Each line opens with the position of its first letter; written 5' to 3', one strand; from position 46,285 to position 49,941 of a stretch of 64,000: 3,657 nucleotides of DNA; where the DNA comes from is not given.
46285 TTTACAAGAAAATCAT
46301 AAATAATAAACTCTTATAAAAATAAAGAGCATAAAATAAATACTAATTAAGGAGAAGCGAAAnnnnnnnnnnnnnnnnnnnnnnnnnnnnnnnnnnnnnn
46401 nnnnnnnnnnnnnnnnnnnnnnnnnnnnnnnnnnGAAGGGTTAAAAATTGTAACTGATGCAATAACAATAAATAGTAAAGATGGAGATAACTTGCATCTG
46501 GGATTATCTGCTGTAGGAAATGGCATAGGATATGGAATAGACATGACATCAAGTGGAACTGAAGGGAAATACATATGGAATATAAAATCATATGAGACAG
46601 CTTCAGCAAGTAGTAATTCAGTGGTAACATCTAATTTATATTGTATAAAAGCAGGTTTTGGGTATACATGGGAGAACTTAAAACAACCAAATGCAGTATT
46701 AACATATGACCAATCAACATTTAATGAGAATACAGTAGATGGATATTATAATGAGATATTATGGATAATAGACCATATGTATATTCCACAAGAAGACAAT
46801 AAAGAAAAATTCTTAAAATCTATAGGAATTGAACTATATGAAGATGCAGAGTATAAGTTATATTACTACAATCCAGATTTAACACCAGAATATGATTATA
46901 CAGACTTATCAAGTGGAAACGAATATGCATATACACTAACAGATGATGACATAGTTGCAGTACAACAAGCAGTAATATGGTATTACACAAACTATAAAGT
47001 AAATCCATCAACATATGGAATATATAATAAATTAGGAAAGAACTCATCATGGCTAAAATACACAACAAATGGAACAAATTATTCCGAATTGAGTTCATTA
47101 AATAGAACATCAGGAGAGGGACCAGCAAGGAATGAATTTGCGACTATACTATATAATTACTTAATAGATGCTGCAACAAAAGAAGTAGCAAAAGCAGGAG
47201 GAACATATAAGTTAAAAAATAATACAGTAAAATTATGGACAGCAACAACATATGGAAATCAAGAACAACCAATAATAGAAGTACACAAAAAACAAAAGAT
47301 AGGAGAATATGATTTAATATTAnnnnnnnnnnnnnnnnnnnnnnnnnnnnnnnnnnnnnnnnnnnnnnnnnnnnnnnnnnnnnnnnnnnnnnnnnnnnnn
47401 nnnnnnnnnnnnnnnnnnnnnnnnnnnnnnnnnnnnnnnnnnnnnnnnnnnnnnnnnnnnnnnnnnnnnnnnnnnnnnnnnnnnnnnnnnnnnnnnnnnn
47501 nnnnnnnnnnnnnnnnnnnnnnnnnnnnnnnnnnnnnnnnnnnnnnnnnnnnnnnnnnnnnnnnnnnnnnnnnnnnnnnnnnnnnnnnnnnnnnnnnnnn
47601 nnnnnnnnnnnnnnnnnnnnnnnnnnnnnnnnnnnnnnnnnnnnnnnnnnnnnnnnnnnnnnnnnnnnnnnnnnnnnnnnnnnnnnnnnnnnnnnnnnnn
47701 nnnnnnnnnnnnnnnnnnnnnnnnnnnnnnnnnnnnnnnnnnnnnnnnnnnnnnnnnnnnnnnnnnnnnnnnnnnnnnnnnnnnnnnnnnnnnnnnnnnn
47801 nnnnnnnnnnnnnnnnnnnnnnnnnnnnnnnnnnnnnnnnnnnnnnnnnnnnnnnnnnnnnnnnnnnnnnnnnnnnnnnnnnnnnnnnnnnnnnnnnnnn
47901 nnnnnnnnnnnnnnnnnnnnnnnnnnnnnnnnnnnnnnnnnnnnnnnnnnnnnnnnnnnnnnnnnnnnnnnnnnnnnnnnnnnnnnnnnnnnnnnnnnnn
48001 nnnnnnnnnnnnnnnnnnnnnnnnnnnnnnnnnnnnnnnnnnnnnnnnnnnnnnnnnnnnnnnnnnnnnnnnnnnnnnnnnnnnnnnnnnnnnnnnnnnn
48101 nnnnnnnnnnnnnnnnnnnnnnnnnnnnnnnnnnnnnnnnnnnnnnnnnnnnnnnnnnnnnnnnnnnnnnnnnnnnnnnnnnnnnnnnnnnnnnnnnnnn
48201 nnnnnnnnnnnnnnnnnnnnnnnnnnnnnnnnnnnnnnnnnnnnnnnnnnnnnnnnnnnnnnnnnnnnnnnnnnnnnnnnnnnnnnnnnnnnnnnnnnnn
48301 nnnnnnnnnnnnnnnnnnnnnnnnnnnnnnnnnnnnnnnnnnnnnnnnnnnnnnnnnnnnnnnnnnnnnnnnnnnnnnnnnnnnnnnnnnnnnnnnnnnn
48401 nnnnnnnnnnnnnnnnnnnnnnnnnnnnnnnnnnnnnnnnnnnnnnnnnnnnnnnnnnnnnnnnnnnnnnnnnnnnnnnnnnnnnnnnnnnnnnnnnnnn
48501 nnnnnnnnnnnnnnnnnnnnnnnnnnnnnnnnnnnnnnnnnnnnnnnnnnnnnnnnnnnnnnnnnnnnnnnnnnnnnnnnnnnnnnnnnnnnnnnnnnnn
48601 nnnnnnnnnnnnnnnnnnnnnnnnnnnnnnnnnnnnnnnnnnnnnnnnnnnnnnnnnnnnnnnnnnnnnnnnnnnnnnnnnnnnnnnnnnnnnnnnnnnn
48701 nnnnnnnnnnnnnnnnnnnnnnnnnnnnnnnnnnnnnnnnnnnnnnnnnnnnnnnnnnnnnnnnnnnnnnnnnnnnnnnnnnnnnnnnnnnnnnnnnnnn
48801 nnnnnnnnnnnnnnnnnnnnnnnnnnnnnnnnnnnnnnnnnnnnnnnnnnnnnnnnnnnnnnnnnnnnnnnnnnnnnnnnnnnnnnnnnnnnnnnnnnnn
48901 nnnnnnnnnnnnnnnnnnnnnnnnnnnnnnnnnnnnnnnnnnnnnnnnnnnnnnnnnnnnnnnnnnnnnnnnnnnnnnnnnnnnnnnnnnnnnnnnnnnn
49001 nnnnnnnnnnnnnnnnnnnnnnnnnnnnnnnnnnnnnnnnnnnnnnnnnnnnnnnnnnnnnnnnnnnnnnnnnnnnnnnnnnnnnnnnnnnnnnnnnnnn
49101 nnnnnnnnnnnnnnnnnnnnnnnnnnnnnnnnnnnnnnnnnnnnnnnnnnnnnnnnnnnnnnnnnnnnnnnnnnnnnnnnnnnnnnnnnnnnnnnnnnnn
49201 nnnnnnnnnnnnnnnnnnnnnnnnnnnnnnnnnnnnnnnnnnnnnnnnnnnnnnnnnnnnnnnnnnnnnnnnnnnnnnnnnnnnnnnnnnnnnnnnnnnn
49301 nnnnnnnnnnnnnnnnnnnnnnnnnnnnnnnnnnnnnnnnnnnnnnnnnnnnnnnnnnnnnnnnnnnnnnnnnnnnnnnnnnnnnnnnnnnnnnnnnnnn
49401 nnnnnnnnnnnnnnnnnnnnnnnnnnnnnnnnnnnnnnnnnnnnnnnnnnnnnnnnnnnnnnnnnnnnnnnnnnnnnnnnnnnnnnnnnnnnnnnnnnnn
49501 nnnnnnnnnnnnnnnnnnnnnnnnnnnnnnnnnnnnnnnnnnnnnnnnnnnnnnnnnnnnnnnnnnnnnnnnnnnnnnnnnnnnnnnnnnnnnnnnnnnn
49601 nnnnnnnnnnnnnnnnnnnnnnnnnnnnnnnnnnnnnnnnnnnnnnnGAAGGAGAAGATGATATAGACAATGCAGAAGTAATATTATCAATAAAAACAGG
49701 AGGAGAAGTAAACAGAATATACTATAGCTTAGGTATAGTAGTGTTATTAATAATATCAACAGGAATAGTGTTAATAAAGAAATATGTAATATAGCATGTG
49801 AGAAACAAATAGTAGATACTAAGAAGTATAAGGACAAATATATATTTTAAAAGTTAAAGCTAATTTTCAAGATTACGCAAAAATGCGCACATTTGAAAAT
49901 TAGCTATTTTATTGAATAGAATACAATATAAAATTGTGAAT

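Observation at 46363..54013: Tandem adhesin paralogs with divergent heads but a 3-kb perfectly identical stalk and spacer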

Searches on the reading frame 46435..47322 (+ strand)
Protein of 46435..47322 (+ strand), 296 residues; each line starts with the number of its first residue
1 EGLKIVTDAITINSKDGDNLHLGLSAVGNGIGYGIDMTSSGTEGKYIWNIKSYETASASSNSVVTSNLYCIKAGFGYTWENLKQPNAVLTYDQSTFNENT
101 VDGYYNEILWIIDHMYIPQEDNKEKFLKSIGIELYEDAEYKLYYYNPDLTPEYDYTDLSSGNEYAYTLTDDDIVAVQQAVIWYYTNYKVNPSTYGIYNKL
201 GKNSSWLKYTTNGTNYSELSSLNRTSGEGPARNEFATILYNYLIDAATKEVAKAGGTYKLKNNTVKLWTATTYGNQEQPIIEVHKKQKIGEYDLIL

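Call 45: predict_structure(alignment_id=A1)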
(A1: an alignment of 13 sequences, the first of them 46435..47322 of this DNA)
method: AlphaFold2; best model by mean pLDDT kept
length: 296 residues; sequences in the alignment: 13
mean_pLDDT: 36.7   pTM: 0.25
mean pLDDT of the five models: 36.7, 36.3, 33.3, 31.6, 31.3
residues with pLDDT >= 90: 0; 70-90: 0; 50-70: 5; < 50: 291
segments of 3 or more residues with pLDDT < 50: 1-35, 40-127, 129-132, 135-296
pLDDT, mean of each block of 10 residues (from residue 1): 26 34 38 46 44 34 34 34 37 30 38 37 48 44 44 35 32 41 34 36 35 41 33 37 39 33 32 38 33 32
secondary structure, 60 per line:
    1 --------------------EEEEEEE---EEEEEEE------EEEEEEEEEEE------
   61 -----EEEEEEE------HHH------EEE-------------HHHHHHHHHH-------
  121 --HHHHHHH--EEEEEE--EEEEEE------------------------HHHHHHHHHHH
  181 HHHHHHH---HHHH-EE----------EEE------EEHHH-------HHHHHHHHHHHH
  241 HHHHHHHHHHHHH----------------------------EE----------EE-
elements in order: E21-27 E31-37 E44-54 E66-72 E88-90 H104-113 H123-129 E132-137 E140-145 H170-187 H191-194 E208-210 H229-253

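Call 47: search_solved_structures(query=A1, max_evalue=1, show_alignments=3)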
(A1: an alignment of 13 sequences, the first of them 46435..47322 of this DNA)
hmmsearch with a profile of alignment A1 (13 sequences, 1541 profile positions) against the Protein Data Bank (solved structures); distinct sequences matched with E-value up to 1: 0.

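Call 67: predict_structure(alignment_id=A2)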
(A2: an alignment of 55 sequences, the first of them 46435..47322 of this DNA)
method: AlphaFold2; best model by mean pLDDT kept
length: 296 residues; sequences in the alignment: 55
mean_pLDDT: 91.9   pTM: 0.91
mean pLDDT of the five models: 91.9, 91.8, 91.4, 91.0, 90.5
residues with pLDDT >= 90: 249; 70-90: 32; 50-70: 3; < 50: 12
segments of 3 or more residues with pLDDT < 50: 1-6, 291-296
pLDDT, mean of each block of 10 residues (from residue 1): 53 88 93 96 95 95 95 93 95 93 96 96 97 92 96 93 94 98 97 96 88 96 95 97 98 96 96 91 84 44
secondary structure, 60 per line:
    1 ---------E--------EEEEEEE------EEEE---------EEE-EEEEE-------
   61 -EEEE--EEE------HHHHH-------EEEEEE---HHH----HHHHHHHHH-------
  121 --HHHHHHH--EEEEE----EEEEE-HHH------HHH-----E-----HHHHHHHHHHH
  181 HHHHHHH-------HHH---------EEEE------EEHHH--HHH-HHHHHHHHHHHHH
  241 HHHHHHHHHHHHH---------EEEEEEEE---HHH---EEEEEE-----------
elements in order: E19-25 E32-35 E45-47 E49-53 E62-65 E68-70 H77-81 E89-94 H105-113 H123-129 E132-136 E141-145 H170-187 E207-210 H228-253 E263-270 E280-285

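Call 69: fold_search(model_id=the predicted structure, library=pdb)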
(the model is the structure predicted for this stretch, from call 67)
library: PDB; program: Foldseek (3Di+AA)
matches with E <= 10: 131; with E <= 0.001: 2
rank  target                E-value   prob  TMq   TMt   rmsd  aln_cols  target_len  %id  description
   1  4c0z_E                6.2e-04  1.00  0.34  0.47   9.9       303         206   12  The N-terminal domain of the Streptococcus pyogenes pilus tip adhesin Cpa (released 2013-11-20)
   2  5a0l_A                8.7e-04  1.00  0.37  0.50   8.3       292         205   13  N-terminal thioester domain of fibronectin-binding protein SfbI from Streptococcus pyogenes (released 2015-06-03)
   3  4c0z_F                1.4e-03  0.99  0.35  0.46  10.2       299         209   12  The N-terminal domain of the Streptococcus pyogenes pilus tip adhesin Cpa (released 2013-11-20)
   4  4c0z_A                1.5e-03  1.00  0.36  0.48   9.5       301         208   12  The N-terminal domain of the Streptococcus pyogenes pilus tip adhesin Cpa (released 2013-11-20)
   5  4c0z_B                1.5e-03  0.99  0.34  0.45  10.6       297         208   12  The N-terminal domain of the Streptococcus pyogenes pilus tip adhesin Cpa (released 2013-11-20)
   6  4c0z_K                1.8e-03  0.99  0.35  0.48   9.7       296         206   12  The N-terminal domain of the Streptococcus pyogenes pilus tip adhesin Cpa (released 2013-11-20)
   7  4c0z_G                2.1e-03  0.99  0.35  0.46   9.8       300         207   12  The N-terminal domain of the Streptococcus pyogenes pilus tip adhesin Cpa (released 2013-11-20)
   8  5dcq_E                3.1e-03  0.93  0.27  0.38  11.2       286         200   12  Crystal structure of bacterial adhesin, FNE from Streptococcus equi spp. equi. (released 2016-06-29)
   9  5dcq_D                3.2e-03  0.99  0.32  0.46   9.3       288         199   10  Crystal structure of bacterial adhesin, FNE from Streptococcus equi spp. equi. (released 2016-06-29)
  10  4c0z_C                7.2e-03  0.98  0.35  0.48   9.3       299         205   11  The N-terminal domain of the Streptococcus pyogenes pilus tip adhesin Cpa (released 2013-11-20)
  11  5a0g_C                5.9e-02  0.95  0.37  0.57   6.3       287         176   11  N-terminal thioester domain of surface protein from Clostridium perfringens (released 2015-06-03)
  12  5a0d_B                7.4e-02  0.82  0.33  0.50   6.8       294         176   10  N-terminal thioester domain of surface protein from Clostridium perfringens, Cys138Ala mutant (released 2015-06-03)
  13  5a0g_B                8.3e-02  0.89  0.35  0.55   6.4       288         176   10  N-terminal thioester domain of surface protein from Clostridium perfringens (released 2015-06-03)
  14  5a0g_A                1.0e-01  0.90  0.36  0.56   6.7       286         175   11  N-terminal thioester domain of surface protein from Clostridium perfringens (released 2015-06-03)
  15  5a0d_D                1.7e-01  0.63  0.30  0.47   7.2       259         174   12  N-terminal thioester domain of surface protein from Clostridium perfringens, Cys138Ala mutant (released 2015-06-03)
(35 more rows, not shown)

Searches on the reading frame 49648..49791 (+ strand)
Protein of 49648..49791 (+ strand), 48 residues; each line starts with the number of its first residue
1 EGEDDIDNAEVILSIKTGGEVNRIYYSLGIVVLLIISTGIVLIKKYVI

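Call 66: search_protein_families(library=ncbifam, proteins=[window:49648-49791:+], max_evalue=10)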
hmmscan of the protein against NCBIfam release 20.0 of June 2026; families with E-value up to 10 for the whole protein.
seq(48 aa): 2 families
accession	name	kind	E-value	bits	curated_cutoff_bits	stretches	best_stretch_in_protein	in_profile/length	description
TIGR01167.1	LPXTG_anchor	domain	0.0079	16.8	15.9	1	16-45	4-31/34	LPXTG cell wall anchor domain-containing protein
TIGR04429.1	Phr_nterm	subfamily_domain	0.023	15.2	25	1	26-40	7-21/28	Phr family secreted Rap phosphatase inhibitor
